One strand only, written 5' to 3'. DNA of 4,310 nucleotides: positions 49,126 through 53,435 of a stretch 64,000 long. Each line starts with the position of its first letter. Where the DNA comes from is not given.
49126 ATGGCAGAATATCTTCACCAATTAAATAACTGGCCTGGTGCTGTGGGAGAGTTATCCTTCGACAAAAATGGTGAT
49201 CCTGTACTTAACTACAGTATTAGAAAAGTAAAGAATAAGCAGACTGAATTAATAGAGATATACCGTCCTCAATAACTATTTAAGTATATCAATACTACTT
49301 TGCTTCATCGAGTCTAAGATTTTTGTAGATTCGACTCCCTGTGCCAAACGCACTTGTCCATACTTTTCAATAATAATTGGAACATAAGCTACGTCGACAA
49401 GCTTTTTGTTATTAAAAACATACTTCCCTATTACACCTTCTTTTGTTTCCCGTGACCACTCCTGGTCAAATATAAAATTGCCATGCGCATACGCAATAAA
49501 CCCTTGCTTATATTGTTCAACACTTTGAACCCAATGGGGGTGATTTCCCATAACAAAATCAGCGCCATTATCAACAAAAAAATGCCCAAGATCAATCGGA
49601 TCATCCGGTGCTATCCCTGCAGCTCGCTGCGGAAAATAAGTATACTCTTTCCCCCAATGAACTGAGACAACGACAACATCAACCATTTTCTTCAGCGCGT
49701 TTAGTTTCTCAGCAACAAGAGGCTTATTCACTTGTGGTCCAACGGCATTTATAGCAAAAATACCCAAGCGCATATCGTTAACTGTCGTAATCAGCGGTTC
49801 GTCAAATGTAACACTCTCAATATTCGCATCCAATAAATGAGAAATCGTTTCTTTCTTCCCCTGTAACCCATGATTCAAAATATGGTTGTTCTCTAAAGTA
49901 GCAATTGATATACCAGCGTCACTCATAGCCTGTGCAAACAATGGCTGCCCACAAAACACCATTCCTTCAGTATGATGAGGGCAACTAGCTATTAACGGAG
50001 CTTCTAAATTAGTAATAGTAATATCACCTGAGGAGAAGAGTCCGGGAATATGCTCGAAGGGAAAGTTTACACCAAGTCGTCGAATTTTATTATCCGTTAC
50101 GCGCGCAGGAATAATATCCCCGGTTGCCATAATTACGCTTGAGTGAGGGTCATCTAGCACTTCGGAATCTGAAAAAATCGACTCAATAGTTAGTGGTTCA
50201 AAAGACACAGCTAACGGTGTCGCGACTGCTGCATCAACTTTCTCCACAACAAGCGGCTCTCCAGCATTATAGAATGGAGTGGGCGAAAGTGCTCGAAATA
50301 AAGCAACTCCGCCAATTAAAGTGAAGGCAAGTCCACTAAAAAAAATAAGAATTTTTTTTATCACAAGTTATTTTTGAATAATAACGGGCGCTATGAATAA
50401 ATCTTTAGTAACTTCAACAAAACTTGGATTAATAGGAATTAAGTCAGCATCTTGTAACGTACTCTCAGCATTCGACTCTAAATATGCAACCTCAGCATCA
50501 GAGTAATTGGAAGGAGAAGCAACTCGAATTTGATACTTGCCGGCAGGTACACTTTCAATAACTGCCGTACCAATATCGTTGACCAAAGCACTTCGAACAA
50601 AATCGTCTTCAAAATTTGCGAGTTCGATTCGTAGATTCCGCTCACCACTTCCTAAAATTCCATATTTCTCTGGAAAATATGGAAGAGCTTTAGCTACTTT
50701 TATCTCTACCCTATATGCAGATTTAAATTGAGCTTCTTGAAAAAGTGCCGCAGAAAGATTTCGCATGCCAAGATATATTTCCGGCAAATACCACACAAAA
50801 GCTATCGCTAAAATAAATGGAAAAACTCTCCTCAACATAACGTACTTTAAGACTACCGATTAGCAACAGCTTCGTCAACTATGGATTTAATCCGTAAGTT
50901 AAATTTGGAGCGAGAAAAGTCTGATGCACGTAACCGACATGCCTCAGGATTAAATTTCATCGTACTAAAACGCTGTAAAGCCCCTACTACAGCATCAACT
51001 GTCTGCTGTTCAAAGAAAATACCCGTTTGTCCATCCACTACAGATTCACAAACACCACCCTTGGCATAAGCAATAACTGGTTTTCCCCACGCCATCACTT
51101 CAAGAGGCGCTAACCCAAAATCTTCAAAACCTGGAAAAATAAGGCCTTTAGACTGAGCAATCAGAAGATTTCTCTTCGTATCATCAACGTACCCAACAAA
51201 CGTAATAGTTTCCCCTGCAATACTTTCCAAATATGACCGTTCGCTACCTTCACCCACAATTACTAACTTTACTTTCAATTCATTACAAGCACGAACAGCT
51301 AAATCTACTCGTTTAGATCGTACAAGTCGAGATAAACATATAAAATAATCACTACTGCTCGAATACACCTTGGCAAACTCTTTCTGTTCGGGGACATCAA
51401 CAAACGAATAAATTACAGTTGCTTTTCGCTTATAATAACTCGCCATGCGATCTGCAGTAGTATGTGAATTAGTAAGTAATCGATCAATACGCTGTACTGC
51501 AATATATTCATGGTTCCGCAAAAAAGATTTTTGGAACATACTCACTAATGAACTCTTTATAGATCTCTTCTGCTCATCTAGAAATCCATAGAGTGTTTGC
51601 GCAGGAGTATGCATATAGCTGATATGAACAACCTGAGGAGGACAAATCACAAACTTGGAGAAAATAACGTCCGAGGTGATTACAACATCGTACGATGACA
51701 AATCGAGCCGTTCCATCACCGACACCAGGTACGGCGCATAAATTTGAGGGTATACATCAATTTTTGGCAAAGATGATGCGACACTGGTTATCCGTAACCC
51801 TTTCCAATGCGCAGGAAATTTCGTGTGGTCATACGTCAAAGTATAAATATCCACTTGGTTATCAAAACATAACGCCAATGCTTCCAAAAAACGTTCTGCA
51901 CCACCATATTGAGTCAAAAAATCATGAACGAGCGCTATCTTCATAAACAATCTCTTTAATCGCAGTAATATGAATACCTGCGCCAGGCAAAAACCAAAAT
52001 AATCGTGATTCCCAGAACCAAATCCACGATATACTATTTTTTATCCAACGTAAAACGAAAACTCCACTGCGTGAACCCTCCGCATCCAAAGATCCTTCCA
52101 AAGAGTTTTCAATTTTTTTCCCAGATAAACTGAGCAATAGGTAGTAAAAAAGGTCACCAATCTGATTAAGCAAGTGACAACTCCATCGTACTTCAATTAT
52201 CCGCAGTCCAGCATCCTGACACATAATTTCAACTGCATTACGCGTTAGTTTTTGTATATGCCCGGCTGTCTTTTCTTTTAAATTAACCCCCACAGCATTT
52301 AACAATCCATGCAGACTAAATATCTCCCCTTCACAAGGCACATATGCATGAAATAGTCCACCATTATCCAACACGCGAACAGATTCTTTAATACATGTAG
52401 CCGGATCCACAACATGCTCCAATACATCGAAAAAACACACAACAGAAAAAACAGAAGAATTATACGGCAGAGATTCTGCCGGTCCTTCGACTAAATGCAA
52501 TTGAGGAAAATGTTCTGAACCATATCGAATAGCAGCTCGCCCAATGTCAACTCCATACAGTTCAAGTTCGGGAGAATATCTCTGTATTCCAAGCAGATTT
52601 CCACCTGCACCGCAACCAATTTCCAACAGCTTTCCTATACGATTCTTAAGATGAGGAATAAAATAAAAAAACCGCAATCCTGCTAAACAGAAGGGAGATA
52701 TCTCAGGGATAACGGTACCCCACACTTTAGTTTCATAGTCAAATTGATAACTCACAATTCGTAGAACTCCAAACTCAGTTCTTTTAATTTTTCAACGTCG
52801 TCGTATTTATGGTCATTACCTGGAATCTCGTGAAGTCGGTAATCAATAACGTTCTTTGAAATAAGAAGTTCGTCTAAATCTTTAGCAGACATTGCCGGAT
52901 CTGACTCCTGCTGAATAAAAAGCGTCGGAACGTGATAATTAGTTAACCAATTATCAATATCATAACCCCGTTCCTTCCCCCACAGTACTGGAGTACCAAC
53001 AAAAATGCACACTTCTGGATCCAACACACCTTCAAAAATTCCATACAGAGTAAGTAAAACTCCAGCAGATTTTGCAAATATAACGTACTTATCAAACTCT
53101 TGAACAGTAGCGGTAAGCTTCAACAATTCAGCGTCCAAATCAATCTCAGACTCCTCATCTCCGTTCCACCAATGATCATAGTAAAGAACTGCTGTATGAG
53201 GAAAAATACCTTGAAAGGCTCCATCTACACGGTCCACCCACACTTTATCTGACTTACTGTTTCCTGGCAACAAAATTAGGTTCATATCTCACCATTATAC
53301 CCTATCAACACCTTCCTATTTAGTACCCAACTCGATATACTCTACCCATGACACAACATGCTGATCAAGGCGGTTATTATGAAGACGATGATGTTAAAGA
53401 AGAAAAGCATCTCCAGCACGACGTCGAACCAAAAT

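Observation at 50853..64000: Thirteen-kb surface-glycan cluster combining a UGM-like flavoenzyme, GT-C-like membrane proteins, a carbamoyltransferase, an SDR reductase, three methyltransferases, an acyltransferase and four GT4 enzymes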

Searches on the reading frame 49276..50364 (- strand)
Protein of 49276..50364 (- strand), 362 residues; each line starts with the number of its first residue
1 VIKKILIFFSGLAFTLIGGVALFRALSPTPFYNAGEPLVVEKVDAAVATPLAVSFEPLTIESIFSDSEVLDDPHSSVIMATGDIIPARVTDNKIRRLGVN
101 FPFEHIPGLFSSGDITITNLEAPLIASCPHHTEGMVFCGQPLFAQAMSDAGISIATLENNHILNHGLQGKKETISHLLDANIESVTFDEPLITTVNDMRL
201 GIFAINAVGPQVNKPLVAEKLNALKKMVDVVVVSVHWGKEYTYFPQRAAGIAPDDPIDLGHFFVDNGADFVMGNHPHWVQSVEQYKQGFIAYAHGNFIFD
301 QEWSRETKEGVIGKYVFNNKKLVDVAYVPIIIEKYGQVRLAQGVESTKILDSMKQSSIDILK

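Call 5: search_protein_families(library=pfam, proteins=[window:49276-50364:-], max_evalue=0.01)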
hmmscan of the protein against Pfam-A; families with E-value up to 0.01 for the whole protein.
window:49276-50364:- (362 aa): 1 family
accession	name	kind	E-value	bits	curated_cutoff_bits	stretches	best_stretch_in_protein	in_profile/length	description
PF09587.15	PGA_cap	-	4.3e-43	148.1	27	1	78-301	2-255/255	Bacterial capsule synthesis protein PGA_cap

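Call 61: search_protein_families(library=ncbifam, proteins=[window:49276-50364:-], max_evalue=0.00001)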
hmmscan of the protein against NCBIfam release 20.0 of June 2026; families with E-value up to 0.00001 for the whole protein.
window:49276-50364:- (362 aa): 1 family
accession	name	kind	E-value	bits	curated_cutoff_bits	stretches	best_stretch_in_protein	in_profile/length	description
NF038314.1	epimerase_MslH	equivalog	1.4e-08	33.6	700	1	224-303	247-321/439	lasso peptide C-terminal Trp epimerase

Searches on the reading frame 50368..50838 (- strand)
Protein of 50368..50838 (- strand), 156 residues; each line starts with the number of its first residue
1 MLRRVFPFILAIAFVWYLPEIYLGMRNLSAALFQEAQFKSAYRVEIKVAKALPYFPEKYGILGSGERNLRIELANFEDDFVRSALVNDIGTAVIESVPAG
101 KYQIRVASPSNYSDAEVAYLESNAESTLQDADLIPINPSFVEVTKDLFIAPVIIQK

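Call 5: search_protein_families(library=pfam, proteins=[window:50368-50838:-], max_evalue=0.01)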
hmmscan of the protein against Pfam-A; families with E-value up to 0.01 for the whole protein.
window:50368-50838:- (156 aa): 1 family
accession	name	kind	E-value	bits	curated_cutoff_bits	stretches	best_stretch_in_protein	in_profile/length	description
PF13620.12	CarboxypepD_reg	-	0.0021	18.8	32.3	1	68-127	16-76/82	Carboxypeptidase regulatory-like domain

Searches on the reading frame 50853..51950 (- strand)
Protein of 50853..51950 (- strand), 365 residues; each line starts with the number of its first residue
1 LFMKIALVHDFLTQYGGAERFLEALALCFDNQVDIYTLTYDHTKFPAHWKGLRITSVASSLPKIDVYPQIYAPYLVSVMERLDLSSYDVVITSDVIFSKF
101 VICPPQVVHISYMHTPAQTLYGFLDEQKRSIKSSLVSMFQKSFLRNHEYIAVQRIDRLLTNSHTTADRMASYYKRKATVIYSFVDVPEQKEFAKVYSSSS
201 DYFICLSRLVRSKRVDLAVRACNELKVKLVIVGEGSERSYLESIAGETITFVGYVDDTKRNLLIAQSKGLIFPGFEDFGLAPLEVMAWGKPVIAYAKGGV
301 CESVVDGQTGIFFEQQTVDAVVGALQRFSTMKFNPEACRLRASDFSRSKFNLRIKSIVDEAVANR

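Call 4: search_protein_families(library=pfam, proteins=[window:50853-51950:-], max_evalue=0.01)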
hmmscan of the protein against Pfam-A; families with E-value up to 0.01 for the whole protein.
window:50853-51950:- (365 aa): 5 families
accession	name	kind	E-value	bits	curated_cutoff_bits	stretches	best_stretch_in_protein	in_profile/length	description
PF00534.26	Glycos_transf_1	-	7e-24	84.7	26.4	1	198-332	13-159/172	Glycosyl transferases group 1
PF13692.12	Glyco_trans_1_4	-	2e-21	77.2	27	1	202-327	3-138/142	Glycosyl transferases group 1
PF13439.12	Glyco_transf_4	-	4.4e-11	43.5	28.5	1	15-186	1-168/170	Glycosyltransferase Family 4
PF13579.12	Glyco_trans_4_4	-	0.00041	21.2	29.7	1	16-173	1-146/158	Glycosyl transferase 4-like domain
PF20706.3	GT4-conflict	-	0.00079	18.9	26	1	202-304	199-320/385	Family 4 Glycosyltransferase in conflict systems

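Call 6: search_protein_families(library=ncbifam, proteins=[window:50853-51950:-], max_evalue=0.01)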
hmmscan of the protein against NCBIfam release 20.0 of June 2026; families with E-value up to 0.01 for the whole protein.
window:50853-51950:- (365 aa): 26 families (the best 25 are shown)
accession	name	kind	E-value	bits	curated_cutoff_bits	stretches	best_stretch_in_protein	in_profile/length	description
TIGR03999.1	thiol_BshA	equivalog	1.5e-13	50.4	273.7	1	173-322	165-329/375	N-acetyl-alpha-D-glucosaminyl L-malate synthase BshA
NF041010.1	glycosy_Agl16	equivalog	8.4e-12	44.6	575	1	151-312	130-300/352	glycosylation protein Agl16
NF001901.0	PRK00654.1-5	equivalog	3e-11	42.5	649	1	195-329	311-454/502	glycogen synthase GlgA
TIGR02095.1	glgA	subfamily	9.6e-11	41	328.45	1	198-330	292-440/477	glycogen/starch synthase, ADP-glucose type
TIGR04157.1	glyco_rSAM_CFB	subfamily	2.2e-10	40.1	400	1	120-313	138-348/406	TIGR04157 family glycosyltransferase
TIGR03088.1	stp2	hypoth_equivalog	2.7e-09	36.5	409.05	1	223-332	226-339/374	TIGR03088 family PEP-CTERM/XrtA system glycosyltransferase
TIGR04063.1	stp3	hypoth_equivalog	1.4e-08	34.1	442.05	1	226-351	244-380/397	TIGR04063 family PEP-CTERM/XrtA system glycosyltransferase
TIGR04047.1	MSMEG_0565_glyc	hypoth_equivalog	2.5e-08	33.4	259.85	1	245-328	256-338/373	MSMEG_0565 family glycosyltransferase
NF041876.1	EPS_EpsE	equivalog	1e-07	31.6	400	1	204-331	218-361/389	exopolysaccharide biosynthesis GT4 family glycosyltransferase EpsE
TIGR02149.1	glgA_Coryne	subfamily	1.5e-07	30.9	302.4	1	263-319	280-337/391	glycogen synthase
NF053787.1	GlcN_PG_synth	equivalog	1.7e-07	30.4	480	1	201-331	198-326/361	N-acetylglucosaminyl phosphatidylglycerol synthase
NF001899.0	PRK00654.1-2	equivalog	2.5e-07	29.5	459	1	198-334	289-443/478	glycogen synthase GlgA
NF050063.1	ProtGlycPglJ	equivalog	3.4e-07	29.8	500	1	134-328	128-329/363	N-acetylgalactosamine-N,N'-diacetylbacillosaminyl-diphospho-undecaprenol 4-alpha-N-acetylgalactosaminyltransferase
NF047880.1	glyco_SdgA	exception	6.7e-07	28.2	800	1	193-326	308-451/488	serine-aspartate repeat adhesin O-glycosyltransferase SdgA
TIGR03449.1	mycothiol_MshA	equivalog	3.3e-06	26.2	462.5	1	273-330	310-368/406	D-inositol-3-phosphate glycosyltransferase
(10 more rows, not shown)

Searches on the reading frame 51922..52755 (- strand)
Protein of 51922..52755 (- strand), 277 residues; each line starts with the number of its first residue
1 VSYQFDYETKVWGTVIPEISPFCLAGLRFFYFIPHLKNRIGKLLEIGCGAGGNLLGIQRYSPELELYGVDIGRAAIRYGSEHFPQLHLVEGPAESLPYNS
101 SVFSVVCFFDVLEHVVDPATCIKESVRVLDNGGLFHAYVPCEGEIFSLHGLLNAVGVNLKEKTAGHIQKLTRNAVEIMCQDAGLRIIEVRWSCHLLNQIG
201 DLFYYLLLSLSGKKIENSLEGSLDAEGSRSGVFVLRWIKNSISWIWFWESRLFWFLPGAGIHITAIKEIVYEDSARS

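Call 4: search_protein_families(library=pfam, proteins=[window:51922-52755:-], max_evalue=0.01)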
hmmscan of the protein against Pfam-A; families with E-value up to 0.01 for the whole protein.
window:51922-52755:- (277 aa): 6 families
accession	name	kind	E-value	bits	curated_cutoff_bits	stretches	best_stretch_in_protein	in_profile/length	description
PF08241.18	Methyltransf_11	-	7.5e-17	62.2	21.2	1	44-135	1-93/95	Methyltransferase domain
PF13649.12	Methyltransf_25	-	6.9e-13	49.5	27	1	44-133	2-97/97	Methyltransferase domain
PF13489.12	Methyltransf_23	-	2e-12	47.6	27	1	37-188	20-163/164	Methyltransferase domain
PF08242.18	Methyltransf_12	-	2.8e-11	44.5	30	1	44-135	1-98/98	Methyltransferase domain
PF13847.12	Methyltransf_31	-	6.2e-11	42.6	27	1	42-141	6-113/145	Methyltransferase domain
PF01209.24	Ubie_methyltran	-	0.0025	17.6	20.1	1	42-137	50-151/233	ubiE/COQ5 methyltransferase family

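Call 6: search_protein_families(library=ncbifam, proteins=[window:51922-52755:-], max_evalue=0.01)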
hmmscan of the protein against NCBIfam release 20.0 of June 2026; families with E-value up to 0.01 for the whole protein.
window:51922-52755:- (277 aa): 20 families
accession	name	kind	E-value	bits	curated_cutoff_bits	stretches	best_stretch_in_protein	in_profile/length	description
NF045667.1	MTase_DVU1556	equivalog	4.9e-10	39.2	155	1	42-135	25-117/213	DVU_1556 family methyltransferase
NF008300.0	PRK11088.1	equivalog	3.5e-08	33.3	303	1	37-179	83-220/272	23S rRNA (guanine(745)-N(1))-methyltransferase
TIGR02072.1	BioC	equivalog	2.1e-07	31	184.95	1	37-155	28-150/244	malonyl-ACP O-methyltransferase BioC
NF047649.1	MTase_UXPK_star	exception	3.2e-07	29.6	460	1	42-135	80-179/283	methyltransferase/UXPK-star double selenoprotein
NF001244.0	PRK00216.1-5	equivalog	6.2e-07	28.9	216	1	42-134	51-150/236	bifunctional demethylmenaquinone methyltransferase/2-methoxy-6-polyprenyl-1,4-benzoquinol methylase UbiE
TIGR01983.1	UbiG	equivalog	1.2e-06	28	102.95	1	42-134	52-148/228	bifunctional 2-polyprenyl-6-hydroxyphenol methylase/3-demethylubiquinol 3-O-methyltransferase UbiG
NF041537.1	ArsM_AhpD_UU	exception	1.4e-06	27.4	510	1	7-135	46-178/345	arsenite methyltransferase/AhpD domain selenoprotein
TIGR01934.1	MenG_MenH_UbiE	subfamily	1.8e-06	27.4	158.35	1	41-135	41-139/223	ubiquinone/menaquinone biosynthesis methyltransferase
TIGR03587.1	Pse_Me-ase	hypoth_equivalog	2.6e-06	27.7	112.05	1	37-115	41-118/204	pseudaminic acid biosynthesis-associated methylase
NF045825.1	FAmtase_mtf2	equivalog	2.9e-06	26.7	400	1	42-135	61-156/248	fatty-acid O-methyltransferase Mtf2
NF045823.1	PthPhpthDimycoMt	equivalog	4.2e-06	26.1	300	1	42-136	69-165/256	phthiotriol/phenolphthiotriol dimycocerosates methyltransferase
NF040539.1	AST_met_ArsM_2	exception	2.6e-05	24.2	240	1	40-135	57-161/262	putative arsinothricin biosynthesis methyltransferase ArsM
NF001241.0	PRK00216.1-2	equivalog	0.00029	20.6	327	1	67-134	77-144/231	demethylmenaquinone methyltransferase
NF001243.0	PRK00216.1-4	equivalog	0.00053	19.4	235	1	43-134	51-148/237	demethylmenaquinone methyltransferase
TIGR02752.1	MenG_heptapren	equivalog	0.0012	18.5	419.85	1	45-135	51-147/231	demethylmenaquinone methyltransferase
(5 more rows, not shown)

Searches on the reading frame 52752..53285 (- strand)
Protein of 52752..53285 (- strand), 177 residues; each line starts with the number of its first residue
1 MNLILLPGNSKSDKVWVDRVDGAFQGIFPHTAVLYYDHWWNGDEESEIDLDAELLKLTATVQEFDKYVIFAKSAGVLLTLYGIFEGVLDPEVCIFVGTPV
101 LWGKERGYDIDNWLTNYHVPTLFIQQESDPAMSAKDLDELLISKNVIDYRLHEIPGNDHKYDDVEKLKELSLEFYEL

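Call 4: search_protein_families(library=pfam, proteins=[window:52752-53285:-], max_evalue=0.01)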
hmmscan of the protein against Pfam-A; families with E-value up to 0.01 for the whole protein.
window:52752-53285:- (177 aa): 0 families

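Call 6: search_protein_families(library=ncbifam, proteins=[window:52752-53285:-], max_evalue=0.01)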
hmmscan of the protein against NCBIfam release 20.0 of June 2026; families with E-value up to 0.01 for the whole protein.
window:52752-53285:- (177 aa): 0 families

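Call 71: search_solved_structures(query=window:52752-53285:-, max_evalue=10)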
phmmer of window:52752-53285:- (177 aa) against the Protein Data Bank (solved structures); distinct sequences matched with E-value up to 10: 0.
